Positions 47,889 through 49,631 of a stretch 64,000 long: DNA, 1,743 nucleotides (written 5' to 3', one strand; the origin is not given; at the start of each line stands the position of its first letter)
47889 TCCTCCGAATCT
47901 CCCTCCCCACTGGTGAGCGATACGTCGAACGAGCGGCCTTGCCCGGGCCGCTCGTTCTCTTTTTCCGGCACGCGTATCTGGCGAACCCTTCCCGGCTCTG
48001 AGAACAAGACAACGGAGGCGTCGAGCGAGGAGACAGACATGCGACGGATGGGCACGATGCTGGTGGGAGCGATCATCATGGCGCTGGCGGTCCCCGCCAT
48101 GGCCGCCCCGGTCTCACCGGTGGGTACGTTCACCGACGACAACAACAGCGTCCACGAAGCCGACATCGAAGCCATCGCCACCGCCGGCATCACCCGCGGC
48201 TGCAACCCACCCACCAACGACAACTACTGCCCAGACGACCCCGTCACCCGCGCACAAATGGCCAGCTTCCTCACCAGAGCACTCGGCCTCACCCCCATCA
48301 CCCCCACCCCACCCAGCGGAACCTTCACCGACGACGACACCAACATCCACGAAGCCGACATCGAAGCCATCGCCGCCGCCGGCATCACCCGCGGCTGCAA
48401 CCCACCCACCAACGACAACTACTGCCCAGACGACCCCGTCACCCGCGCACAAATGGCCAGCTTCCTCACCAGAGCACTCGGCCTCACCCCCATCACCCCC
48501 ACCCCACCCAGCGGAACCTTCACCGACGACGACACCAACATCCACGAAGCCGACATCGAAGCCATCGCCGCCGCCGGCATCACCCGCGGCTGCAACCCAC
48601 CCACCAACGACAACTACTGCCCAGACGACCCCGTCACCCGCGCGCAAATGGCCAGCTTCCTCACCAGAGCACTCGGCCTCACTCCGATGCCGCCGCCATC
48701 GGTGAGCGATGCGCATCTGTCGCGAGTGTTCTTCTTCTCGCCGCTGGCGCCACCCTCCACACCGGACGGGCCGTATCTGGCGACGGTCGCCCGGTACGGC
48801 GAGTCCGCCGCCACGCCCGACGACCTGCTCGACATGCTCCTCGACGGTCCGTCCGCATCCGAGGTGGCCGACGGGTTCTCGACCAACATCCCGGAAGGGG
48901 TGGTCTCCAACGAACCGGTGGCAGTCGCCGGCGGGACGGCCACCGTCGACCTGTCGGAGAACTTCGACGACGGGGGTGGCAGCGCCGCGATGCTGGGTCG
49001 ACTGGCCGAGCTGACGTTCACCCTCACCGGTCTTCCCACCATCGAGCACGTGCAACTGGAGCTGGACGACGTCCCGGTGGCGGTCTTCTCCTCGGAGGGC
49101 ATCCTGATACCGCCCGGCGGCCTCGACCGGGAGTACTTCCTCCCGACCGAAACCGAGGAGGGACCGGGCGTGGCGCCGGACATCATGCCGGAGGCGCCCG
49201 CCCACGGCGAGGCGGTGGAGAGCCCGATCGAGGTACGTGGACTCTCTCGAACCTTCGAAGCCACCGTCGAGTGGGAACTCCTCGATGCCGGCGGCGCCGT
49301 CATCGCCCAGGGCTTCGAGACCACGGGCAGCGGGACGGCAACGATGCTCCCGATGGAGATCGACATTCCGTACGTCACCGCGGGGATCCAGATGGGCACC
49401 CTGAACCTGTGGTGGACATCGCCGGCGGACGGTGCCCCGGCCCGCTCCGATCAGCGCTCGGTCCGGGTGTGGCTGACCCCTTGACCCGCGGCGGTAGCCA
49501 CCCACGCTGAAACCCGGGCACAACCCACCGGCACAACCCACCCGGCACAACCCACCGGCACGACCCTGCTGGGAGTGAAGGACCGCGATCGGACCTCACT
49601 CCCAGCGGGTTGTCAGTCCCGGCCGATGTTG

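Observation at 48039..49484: Wall-associated protein with three near-identical 195-bp SLH-like repeats plus GerMN/Gmad2-like domains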

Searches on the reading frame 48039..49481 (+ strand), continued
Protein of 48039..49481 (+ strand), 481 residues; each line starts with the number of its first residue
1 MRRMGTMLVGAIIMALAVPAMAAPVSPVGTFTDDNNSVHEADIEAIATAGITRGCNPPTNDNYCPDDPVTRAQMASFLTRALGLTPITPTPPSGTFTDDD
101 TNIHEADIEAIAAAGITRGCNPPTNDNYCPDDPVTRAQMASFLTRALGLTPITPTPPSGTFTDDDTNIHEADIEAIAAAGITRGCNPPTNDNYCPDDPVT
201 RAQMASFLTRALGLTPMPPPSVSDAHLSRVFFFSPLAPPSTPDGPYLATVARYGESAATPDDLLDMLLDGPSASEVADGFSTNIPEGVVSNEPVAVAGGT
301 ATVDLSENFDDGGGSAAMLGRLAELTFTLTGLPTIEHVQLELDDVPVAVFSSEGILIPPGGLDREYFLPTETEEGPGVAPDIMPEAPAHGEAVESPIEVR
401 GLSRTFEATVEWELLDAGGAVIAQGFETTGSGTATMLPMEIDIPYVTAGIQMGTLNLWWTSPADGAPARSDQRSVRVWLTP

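Call 45: fold_search(model_id=the predicted structure, library=pdb)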
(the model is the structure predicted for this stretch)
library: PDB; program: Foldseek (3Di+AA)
matches with E <= 10: 1711; with E <= 0.001: 25
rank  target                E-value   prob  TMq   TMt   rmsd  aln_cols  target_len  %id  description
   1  7sv3                  1.1e-10  1.00  0.30  0.80   2.9       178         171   24  Crystal structure of SpaA-SLH in complex with 4,6-Pyr-beta-D-ManNAc-(1->4)-beta-D-GlcNAcOMe (released 2022-03-09)
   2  6cwh_C                4.4e-10  1.00  0.30  0.82   3.2       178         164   25  Crystal structure of SpaA-SLH in complex with 4,6-Pyr-beta-D-ManNAcOMe (P1) (released 2018-08-15)
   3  7sv4                  4.6e-10  1.00  0.30  0.79   3.1       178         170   24  Crystal structure of SpaA-SLH in complex with 4,6-Pyr-beta-D-ManNAc-(1->4)-beta-D-GlcNAc-(1->3)-4,6-Pyr-beta-D-ManNAcOMe (released 2022-03-09)
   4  6cwr                  5.2e-10  1.00  0.30  0.81   3.3       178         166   22  Crystal structure of SpaA-SLH/G46A/G109A in complex with 4,6-Pyr-beta-D-ManNAcOMe (released 2018-08-15)
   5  7sv6                  5.8e-10  1.00  0.30  0.82   2.8       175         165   23  Crystal structure of SpaA-SLH/G46A/G109A in complex with 4,6-Pyr-beta-D-ManNAc-(1->4)-beta-D-GlcNAcOMe (released 2022-03-09)
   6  6cwc_B                7.7e-10  1.00  0.30  0.83   3.0       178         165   23  Crystal structure of SpaA-SLH (released 2018-08-15)
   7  6cwm                  1.4e-09  1.00  0.30  0.79   3.1       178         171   24  Crystal structure of SpaA-SLH/G109A (released 2018-08-15)
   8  6cwc_A                1.6e-09  1.00  0.30  0.82   3.1       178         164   25  Crystal structure of SpaA-SLH (released 2018-08-15)
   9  6cwf_A                2.6e-09  1.00  0.30  0.82   3.1       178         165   25  Crystal structure of SpaA-SLH in complex with 4,6-Pyr-beta-D-ManNAcOMe (released 2018-08-15)
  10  3pyw                  5.7e-09  1.00  0.32  0.81   3.0       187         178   25  The structure of the SLH domain from B. anthracis surface array protein at 1.8A (released 2011-04-27)
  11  7sv5_B                2.8e-08  1.00  0.30  0.82   2.6       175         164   24  Crystal structure of SpaA-SLH/G109A in complex with 4,6-Pyr-beta-D-ManNAc-(1->4)-beta-D-GlcNAcOMe (released 2022-03-09)
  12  6bt4                  3.5e-08  1.00  0.30  0.83   2.7       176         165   24  Crystal structure of the SLH domain of Sap from Bacillus anthracis in complex with a pyruvylated SCWP unit (released 2018-03-21)
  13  7sv5_A                1.3e-07  1.00  0.29  0.78   3.2       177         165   24  Crystal structure of SpaA-SLH/G109A in complex with 4,6-Pyr-beta-D-ManNAc-(1->4)-beta-D-GlcNAcOMe (released 2022-03-09)
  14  6gzb_A                1.5e-07  1.00  0.26  0.41   8.8       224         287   16  Tandem GerMN domains of the sporulation protein GerM from Bacillus subtilis (released 2018-10-10)
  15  6cwn                  1.8e-07  1.00  0.30  0.81   3.1       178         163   24  Crystal structure of SpaA-SLH/G109A in complex with 4,6-Pyr-beta-D-ManNAcOMe (released 2018-08-15)
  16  6gzb_D                3.4e-07  1.00  0.26  0.42   8.7       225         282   16  Tandem GerMN domains of the sporulation protein GerM from Bacillus subtilis (released 2018-10-10)
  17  6gzb_C                4.7e-07  1.00  0.25  0.39   8.7       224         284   14  Tandem GerMN domains of the sporulation protein GerM from Bacillus subtilis (released 2018-10-10)
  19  6gzb_B                2.2e-06  1.00  0.24  0.39   9.2       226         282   14  Tandem GerMN domains of the sporulation protein GerM from Bacillus subtilis (released 2018-10-10)
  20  6gz8                  7.2e-06  1.00  0.23  0.75   3.7       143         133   20  First GerMN domain of the sporulation protein GerM from Bacillus subtilis (released 2018-10-10)
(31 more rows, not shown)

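Call 74: search_protein_families(library=pfam, proteins=[P0037], max_evalue=0.001)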
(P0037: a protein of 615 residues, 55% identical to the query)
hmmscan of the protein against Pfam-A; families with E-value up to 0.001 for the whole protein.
P0037 (615 aa): 4 families
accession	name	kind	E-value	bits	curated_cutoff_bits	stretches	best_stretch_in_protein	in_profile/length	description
PF24837.1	AMIN-like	-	7.2e-25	88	27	1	145-272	3-129/129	AMIN-like domain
PF10646.14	Germane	-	4.9e-18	66.3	23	1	394-489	21-115/117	Sporulation and spore germination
PF10648.15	Gmad2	-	8.3e-15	55.3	25.7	1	521-602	5-86/86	Immunoglobulin-like domain of bacterial spore germination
PF00395.25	SLH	-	7.8e-09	35.8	20.8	0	316-350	13-44/44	S-layer homology domain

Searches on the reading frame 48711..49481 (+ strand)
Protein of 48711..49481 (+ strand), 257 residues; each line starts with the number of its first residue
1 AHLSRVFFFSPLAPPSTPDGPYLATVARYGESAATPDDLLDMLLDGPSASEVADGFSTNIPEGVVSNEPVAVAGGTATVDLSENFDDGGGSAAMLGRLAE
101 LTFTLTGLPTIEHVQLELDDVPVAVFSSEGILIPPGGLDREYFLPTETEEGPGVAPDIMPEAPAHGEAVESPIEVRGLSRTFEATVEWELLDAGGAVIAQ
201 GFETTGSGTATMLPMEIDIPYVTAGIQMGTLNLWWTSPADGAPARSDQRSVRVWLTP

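Call 77: search_protein_representatives(protein=window:48711-49481:+)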
Query: 257 residues. Proteins with E-value up to 0.001 (for the whole library): 2173; up to 1e-10: 664; up to 1e-30: 11. The best 150 are listed.
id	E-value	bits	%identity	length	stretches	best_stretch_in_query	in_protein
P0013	1.3e-57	211.9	54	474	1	17-257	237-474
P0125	2.4e-56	207.7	37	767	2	6-255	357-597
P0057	5.2e-47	177.1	49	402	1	12-257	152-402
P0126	2.4e-41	158.6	47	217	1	41-257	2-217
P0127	6.9e-35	137.4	45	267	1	12-257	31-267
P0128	8.5e-34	133.8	41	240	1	19-244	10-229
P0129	6.1e-33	131.0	37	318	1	18-244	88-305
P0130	2.4e-32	129.1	46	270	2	40-141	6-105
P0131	3.4e-31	125.3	43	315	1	7-250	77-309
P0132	6.1e-31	124.5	43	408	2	40-138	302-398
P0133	6.9e-31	124.3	42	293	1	16-246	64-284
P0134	1.7e-30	123.0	47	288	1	32-243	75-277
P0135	1.8e-30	122.9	42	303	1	38-243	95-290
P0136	1.1e-29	120.3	39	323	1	8-257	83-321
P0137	1.2e-29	120.2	44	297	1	41-243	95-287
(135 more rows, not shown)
